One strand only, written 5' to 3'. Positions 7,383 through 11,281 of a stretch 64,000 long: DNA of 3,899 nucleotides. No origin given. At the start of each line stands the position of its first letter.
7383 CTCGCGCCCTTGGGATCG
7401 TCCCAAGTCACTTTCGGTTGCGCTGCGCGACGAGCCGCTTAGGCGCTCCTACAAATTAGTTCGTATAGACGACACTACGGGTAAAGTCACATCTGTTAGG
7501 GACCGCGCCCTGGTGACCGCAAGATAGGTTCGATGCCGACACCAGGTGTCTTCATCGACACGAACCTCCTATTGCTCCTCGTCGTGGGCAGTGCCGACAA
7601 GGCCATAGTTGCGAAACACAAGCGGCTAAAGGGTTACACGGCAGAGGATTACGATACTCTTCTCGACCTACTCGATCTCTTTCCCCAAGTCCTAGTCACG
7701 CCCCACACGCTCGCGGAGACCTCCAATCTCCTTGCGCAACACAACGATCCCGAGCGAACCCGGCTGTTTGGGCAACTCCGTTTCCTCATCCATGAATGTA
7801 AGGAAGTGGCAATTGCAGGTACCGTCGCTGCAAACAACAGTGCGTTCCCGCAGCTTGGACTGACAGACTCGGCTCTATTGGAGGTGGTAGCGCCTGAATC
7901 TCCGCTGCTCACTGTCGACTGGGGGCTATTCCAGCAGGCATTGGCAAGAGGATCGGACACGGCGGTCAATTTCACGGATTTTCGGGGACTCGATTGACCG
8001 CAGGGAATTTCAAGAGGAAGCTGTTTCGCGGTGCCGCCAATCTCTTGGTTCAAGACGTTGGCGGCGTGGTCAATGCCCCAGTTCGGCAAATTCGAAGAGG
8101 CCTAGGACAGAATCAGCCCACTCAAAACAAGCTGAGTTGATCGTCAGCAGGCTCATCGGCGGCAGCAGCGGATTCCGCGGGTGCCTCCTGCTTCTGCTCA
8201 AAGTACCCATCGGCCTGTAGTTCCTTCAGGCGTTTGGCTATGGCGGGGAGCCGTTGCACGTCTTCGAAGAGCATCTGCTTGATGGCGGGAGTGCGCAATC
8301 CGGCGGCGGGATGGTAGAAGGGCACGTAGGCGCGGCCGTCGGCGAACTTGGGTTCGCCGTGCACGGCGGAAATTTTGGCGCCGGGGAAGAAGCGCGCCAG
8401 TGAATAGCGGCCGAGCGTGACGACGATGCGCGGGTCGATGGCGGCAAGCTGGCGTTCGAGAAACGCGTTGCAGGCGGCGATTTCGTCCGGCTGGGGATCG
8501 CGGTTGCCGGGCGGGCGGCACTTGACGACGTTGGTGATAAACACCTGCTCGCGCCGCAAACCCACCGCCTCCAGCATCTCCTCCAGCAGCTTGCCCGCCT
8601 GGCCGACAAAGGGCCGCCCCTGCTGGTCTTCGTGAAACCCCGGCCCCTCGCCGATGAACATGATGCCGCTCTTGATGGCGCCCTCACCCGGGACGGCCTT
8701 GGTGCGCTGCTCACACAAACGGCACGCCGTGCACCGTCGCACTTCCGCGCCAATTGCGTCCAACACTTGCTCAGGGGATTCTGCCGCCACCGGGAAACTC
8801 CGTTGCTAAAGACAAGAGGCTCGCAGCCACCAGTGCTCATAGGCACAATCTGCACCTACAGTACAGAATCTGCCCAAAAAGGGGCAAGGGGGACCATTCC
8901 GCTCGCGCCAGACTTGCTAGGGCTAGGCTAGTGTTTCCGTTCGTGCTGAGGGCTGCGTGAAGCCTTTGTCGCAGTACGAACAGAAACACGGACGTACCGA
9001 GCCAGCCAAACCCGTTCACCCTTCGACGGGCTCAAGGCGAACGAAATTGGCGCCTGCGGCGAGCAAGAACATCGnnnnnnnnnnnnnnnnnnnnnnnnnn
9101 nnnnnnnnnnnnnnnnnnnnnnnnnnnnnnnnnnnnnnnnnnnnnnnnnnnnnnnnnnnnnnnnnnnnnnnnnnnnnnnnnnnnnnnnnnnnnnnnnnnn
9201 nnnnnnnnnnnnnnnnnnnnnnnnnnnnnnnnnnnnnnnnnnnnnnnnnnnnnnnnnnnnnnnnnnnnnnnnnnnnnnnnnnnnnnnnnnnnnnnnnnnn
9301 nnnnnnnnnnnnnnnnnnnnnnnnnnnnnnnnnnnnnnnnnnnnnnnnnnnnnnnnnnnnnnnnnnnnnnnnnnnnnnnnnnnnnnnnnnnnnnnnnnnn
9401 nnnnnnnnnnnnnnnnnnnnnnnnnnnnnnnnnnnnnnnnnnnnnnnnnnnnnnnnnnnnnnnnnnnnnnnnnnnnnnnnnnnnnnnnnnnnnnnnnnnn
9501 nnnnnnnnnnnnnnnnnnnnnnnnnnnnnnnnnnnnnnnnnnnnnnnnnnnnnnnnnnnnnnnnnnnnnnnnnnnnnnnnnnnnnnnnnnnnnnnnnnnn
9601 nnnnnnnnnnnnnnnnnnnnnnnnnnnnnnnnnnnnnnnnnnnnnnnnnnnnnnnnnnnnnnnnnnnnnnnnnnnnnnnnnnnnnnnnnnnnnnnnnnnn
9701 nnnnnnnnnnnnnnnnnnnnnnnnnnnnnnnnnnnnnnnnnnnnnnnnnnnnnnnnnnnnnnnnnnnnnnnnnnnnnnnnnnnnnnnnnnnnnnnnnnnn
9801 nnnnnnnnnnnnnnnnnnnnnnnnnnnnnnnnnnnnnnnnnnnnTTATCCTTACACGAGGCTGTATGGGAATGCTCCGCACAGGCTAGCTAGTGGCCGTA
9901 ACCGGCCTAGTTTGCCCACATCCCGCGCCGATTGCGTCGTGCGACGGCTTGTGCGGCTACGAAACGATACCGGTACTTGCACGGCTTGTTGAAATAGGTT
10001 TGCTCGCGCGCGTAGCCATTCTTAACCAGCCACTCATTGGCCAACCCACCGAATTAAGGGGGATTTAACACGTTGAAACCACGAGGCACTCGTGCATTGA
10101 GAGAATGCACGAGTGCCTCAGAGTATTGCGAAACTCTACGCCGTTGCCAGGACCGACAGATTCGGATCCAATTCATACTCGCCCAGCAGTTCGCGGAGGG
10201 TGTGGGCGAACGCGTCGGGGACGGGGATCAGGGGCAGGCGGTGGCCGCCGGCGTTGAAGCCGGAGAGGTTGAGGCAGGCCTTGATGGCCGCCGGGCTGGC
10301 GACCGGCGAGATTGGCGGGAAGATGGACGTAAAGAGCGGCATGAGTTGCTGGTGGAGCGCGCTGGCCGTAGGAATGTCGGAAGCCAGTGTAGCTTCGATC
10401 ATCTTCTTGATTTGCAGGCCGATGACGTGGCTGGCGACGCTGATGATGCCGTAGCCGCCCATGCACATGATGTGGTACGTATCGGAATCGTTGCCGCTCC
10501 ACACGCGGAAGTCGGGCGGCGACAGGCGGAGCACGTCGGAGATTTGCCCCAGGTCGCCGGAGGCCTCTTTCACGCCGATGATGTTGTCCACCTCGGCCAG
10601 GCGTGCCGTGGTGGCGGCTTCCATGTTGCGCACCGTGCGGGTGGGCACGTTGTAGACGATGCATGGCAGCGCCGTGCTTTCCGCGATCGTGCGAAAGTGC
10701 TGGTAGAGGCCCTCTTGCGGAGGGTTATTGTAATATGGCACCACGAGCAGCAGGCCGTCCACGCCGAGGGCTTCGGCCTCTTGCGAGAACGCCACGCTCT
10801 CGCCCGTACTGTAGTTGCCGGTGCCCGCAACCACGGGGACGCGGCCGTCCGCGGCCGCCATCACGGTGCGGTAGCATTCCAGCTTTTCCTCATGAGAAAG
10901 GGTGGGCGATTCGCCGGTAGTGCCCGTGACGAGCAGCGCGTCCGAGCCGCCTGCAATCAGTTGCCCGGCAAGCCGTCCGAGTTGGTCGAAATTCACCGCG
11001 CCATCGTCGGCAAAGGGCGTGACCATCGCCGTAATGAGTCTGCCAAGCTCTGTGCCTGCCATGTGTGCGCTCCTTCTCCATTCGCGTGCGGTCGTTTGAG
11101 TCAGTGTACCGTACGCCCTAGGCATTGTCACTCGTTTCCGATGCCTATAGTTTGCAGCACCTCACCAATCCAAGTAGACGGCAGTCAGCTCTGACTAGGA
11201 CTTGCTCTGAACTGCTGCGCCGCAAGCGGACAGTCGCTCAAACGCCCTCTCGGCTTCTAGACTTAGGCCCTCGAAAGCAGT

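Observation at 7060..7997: Low-GC islet with an unannotated small acidic protein tightly coupled to a PIN nuclease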

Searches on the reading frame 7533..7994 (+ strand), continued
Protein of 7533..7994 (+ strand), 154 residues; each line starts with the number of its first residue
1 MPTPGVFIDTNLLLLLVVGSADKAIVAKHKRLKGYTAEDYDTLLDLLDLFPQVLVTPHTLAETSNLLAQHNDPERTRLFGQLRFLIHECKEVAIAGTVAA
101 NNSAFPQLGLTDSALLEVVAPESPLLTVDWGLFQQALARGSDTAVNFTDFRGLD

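Call 72: get_annotated_region(hit=H1, flank=3500)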
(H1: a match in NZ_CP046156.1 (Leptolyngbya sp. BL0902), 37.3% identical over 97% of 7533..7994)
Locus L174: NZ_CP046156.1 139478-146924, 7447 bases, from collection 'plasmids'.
description: Leptolyngbya sp. BL0902 plasmid unnamed1, complete sequence
organism: Leptolyngbya sp. BL0902 (NCBI taxid 1115757)
taxonomy: Bacteria; Cyanobacteriota; Cyanophyceae; Leptolyngbyales; Leptolyngbyaceae; Leptolyngbya; Leptolyngbya sp. BL0902
host: -; source: cell culture,open pond on an algae farm; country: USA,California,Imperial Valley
typing (MOB-suite, as given by PLSDB): non-mobilizable
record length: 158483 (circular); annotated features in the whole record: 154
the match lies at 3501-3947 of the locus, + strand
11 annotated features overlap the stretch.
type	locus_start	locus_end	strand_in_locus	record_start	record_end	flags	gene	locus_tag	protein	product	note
CDS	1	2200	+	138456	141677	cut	-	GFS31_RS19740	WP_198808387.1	DUF499 domain-containing protein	-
CDS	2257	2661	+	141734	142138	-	-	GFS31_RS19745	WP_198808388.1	four helix bundle protein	-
CDS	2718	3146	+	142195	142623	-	-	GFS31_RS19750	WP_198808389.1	hypothetical protein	-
CDS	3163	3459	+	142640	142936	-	-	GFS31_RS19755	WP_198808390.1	hypothetical protein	-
CDS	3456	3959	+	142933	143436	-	-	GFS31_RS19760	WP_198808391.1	PIN domain-containing protein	-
CDS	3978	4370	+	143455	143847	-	-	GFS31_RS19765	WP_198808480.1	hypothetical protein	-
CDS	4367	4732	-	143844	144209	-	-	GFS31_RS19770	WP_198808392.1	DUF5615 family PIN-like protein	-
CDS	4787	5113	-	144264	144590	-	-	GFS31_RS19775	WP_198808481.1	DUF433 domain-containing protein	-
CDS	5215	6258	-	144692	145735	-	-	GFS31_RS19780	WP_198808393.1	macro domain-containing protein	-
CDS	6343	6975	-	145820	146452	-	-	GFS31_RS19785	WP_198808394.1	DUF4433 domain-containing protein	-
CDS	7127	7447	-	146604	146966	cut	-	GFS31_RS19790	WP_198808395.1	type II toxin-antitoxin system PemK/MazF family toxin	-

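Call 73: get_annotated_region(hit=H4, flank=6000)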
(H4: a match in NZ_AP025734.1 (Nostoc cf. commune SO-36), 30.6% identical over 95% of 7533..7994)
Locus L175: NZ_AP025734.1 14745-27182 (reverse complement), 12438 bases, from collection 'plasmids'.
description: Nostoc cf. commune SO-36 plasmid pANSO36B, complete sequence
organism: Nostoc cf. commune SO-36 (NCBI taxid 449208)
taxonomy: Bacteria; Cyanobacteriota; Cyanophyceae; Nostocales; Nostocaceae; Nostoc; Nostoc commune; Nostoc cf. commune SO-36
host: -; source: -; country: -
typing (MOB-suite, as given by PLSDB): conjugative; relaxase MOBP; mating-pair formation MPF_T
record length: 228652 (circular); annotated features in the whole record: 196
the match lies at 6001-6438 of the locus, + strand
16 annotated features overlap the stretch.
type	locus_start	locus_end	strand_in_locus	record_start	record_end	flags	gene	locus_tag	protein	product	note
CDS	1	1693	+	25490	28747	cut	-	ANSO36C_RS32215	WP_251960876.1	DUF499 domain-containing protein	-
CDS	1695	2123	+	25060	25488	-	-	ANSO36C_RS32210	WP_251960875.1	hypothetical protein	-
CDS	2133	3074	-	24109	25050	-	-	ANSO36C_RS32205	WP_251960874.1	ThiF family adenylyltransferase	-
CDS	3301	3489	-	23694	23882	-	-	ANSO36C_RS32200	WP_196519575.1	hypothetical protein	-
CDS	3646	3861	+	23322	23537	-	-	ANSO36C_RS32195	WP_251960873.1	helix-turn-helix transcriptional regulator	-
CDS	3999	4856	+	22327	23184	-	-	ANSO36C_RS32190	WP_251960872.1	ImmA/IrrE family metallo-endopeptidase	-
CDS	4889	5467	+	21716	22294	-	-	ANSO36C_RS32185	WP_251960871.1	nuclease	-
CDS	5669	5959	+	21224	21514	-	-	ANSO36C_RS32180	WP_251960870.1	hypothetical protein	-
CDS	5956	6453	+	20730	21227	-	-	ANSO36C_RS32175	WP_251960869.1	PIN domain-containing protein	-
CDS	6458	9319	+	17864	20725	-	-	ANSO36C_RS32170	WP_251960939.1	DUF1156 domain-containing protein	-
CDS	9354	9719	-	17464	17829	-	-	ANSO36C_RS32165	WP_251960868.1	clan AA aspartic protease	GO:0008150 - biological_process [Evidence IEA]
CDS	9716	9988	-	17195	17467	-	-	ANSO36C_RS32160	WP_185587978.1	hypothetical protein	-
CDS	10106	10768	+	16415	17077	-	-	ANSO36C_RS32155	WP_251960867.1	Uma2 family endonuclease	-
CDS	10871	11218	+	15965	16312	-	-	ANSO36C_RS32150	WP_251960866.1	hypothetical protein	-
CDS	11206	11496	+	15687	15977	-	-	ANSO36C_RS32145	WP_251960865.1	type II toxin-antitoxin system RelE/ParE family toxin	GO:0030541 - plasmid partitioning [Evidence IEA]; GO:0051290 - protein heterotetramerization [Evidence IEA]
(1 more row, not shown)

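Call 74: get_annotated_region(hit=H5, flank=6000)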
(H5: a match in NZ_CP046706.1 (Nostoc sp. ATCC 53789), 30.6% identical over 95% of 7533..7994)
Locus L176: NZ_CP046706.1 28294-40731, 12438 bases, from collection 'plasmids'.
description: Nostoc sp. ATCC 53789 plasmid pNsp_c, complete sequence
organism: Nostoc sp. ATCC 53789 (NCBI taxid 76335)
taxonomy: Bacteria; Cyanobacteriota; Cyanophyceae; Nostocales; Nostocaceae; Nostoc; Nostoc sp. ATCC 53789
host: -; source: -; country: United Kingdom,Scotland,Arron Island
typing (MOB-suite, as given by PLSDB): non-mobilizable; replicon rep_cluster_317; mating-pair formation MPF_T
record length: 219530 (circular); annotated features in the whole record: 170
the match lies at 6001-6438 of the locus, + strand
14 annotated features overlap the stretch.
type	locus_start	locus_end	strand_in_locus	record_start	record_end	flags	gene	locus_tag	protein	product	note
CDS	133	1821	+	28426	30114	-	-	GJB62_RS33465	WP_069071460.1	hypothetical protein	-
CDS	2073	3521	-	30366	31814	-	-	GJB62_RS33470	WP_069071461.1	ThiF family adenylyltransferase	-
CDS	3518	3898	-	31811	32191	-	-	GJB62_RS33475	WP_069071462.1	hypothetical protein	-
CDS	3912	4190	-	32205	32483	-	-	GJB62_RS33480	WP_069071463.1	multiubiquitin domain-containing protein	-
CDS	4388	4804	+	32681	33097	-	-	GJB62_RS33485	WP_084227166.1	helix-turn-helix transcriptional regulator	-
CDS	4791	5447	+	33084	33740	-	-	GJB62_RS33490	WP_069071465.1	ImmA/IrrE family metallo-endopeptidase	-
CDS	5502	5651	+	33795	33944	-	-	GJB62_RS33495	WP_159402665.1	hypothetical protein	-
CDS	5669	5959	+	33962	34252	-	-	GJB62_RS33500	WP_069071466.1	hypothetical protein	-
CDS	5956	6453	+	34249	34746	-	-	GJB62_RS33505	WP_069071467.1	PIN domain-containing protein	-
CDS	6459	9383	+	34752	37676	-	-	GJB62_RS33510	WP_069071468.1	DUF1156 domain-containing protein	-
CDS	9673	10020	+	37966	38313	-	-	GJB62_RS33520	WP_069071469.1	hypothetical protein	-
CDS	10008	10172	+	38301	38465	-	-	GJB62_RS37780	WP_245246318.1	type II toxin-antitoxin system RelE/ParE family toxin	-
CDS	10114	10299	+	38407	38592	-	-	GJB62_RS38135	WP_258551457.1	hypothetical protein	-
CDS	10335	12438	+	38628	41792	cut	-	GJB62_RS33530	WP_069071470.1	helicase-related protein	-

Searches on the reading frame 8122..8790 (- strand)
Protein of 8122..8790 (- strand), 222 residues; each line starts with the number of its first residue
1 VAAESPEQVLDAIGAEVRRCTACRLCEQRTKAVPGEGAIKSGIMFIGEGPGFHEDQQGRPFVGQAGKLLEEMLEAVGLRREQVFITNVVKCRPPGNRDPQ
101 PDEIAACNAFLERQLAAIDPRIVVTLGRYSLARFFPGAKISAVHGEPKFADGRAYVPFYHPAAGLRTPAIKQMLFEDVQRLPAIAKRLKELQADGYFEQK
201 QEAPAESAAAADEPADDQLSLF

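Call 64: search_protein_families(library=pfam, proteins=[window:8122-8790:-], max_evalue=0.01)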
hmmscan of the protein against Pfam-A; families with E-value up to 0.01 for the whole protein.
window:8122-8790:- (222 aa): 1 family
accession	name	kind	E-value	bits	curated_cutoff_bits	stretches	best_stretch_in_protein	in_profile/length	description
PF03167.25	UDG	-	1.1e-35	123.1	24.3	1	34-169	1-126/141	Uracil DNA glycosylase superfamily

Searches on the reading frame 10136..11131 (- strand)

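Call 64: search_protein_families(library=pfam, proteins=[window:10136-11131:-], max_evalue=0.01)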
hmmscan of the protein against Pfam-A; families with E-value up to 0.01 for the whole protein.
window:10136-11131:- (331 aa): 1 family
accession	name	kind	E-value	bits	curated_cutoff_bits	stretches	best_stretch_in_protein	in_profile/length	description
PF00701.28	DHDPS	-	1.5e-86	290.2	22.1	1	29-315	2-285/289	Dihydrodipicolinate synthetase family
